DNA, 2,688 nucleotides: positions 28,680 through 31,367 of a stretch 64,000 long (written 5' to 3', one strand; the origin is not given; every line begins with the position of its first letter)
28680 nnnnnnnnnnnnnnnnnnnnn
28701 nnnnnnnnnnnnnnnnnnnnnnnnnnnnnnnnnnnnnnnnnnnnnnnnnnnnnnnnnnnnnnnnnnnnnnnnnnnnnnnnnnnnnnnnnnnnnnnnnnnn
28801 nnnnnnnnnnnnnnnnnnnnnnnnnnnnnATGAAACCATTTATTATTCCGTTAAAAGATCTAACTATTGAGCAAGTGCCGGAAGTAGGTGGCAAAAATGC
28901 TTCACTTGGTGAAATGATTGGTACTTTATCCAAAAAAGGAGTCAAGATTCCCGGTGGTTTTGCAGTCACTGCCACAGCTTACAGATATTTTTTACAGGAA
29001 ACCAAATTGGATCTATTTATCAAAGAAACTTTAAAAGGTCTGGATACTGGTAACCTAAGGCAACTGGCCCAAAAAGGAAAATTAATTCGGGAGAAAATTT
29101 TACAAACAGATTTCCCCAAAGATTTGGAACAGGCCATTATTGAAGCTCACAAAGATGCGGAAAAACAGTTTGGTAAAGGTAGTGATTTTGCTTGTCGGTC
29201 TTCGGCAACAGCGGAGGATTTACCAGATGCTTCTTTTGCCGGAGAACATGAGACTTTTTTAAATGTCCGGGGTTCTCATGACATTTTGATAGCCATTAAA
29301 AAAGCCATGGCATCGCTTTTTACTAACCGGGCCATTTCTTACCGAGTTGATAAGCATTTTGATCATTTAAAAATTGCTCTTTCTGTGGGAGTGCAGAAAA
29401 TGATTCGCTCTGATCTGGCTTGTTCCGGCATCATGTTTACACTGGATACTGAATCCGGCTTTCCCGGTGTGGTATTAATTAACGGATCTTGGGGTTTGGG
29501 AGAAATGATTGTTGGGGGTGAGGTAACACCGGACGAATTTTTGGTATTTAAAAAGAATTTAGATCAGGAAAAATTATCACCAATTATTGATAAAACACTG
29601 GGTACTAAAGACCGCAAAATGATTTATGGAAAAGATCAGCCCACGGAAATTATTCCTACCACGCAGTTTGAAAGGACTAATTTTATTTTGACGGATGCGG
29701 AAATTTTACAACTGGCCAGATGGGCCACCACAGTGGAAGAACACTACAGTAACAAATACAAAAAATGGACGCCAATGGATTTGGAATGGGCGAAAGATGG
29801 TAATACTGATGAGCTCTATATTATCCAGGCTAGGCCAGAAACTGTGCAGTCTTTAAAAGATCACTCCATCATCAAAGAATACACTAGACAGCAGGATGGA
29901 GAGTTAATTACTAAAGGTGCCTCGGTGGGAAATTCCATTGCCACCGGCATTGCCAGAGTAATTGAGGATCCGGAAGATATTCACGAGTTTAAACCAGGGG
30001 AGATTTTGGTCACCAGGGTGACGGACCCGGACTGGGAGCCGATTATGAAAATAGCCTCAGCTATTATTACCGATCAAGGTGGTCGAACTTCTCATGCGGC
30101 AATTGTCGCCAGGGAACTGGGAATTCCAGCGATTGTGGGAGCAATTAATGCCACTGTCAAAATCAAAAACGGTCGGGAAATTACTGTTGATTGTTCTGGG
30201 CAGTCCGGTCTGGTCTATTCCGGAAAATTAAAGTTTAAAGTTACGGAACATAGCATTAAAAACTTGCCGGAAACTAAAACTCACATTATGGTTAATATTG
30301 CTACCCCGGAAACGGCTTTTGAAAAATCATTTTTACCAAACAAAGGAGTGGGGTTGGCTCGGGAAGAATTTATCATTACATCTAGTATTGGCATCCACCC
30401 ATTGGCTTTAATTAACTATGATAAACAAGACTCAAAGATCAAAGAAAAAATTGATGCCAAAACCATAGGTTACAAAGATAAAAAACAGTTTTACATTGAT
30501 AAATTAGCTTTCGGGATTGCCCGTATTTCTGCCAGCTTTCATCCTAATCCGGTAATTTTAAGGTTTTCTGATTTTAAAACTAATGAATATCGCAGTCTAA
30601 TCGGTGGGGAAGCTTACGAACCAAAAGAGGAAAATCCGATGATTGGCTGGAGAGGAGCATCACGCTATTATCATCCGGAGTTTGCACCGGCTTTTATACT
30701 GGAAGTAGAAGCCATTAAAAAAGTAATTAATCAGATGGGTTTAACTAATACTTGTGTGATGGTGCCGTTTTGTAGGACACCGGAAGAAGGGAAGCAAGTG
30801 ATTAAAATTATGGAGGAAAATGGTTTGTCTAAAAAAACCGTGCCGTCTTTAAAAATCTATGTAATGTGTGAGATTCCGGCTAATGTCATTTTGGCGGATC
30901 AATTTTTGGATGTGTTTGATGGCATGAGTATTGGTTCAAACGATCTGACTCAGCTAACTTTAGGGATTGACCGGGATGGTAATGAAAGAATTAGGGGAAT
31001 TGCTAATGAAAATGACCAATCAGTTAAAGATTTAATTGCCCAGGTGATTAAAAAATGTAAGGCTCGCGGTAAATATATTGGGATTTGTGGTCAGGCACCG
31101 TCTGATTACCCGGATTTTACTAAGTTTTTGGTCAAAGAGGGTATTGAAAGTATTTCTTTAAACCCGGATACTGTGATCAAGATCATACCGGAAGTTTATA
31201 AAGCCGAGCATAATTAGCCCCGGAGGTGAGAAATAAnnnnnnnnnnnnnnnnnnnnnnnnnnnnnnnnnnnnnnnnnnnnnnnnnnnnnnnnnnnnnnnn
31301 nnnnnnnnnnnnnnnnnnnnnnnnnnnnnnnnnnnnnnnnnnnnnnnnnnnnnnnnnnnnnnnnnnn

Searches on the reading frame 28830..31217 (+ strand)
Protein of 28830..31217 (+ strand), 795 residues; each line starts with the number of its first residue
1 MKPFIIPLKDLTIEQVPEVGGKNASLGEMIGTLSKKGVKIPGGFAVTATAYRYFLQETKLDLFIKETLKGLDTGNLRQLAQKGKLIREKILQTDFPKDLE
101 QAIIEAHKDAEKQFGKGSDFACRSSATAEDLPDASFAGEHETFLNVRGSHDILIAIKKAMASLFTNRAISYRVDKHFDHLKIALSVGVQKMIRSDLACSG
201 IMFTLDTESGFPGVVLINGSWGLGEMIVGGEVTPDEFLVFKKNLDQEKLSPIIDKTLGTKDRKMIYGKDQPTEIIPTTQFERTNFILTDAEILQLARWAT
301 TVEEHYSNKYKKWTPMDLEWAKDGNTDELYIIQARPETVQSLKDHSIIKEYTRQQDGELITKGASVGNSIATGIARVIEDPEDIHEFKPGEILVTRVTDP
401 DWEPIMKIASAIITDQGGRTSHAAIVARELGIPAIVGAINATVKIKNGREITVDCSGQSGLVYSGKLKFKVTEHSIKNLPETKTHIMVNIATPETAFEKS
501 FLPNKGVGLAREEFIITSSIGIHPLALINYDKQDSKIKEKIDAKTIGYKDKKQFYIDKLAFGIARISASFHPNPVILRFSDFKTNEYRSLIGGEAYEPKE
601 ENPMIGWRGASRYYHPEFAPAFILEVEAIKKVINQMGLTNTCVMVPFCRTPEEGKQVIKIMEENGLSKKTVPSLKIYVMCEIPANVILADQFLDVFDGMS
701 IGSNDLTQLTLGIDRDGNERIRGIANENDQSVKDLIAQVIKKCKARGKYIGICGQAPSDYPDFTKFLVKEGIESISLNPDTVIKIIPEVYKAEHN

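Call 50: search_protein_families(library=pfam, proteins=[window:28830-31217:+], max_evalue=0.001)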
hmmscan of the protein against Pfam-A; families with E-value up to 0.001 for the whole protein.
window:28830-31217:+ (795 aa): 3 families
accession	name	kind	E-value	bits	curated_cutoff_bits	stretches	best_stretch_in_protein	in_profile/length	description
PF01326.24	PPDK_N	-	2.9e-110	369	27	1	17-352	2-324/328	Pyruvate phosphate dikinase, AMP/ATP-binding domain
PF02896.24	PEP-utilizers_C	-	1.7e-57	195.3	22.8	1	479-788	15-287/293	PEP-utilising enzyme, PEP-binding domain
PF00391.29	PEP-utilizers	-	6.4e-28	96.6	23.1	1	387-456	1-70/72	PEP-utilising enzyme, mobile domain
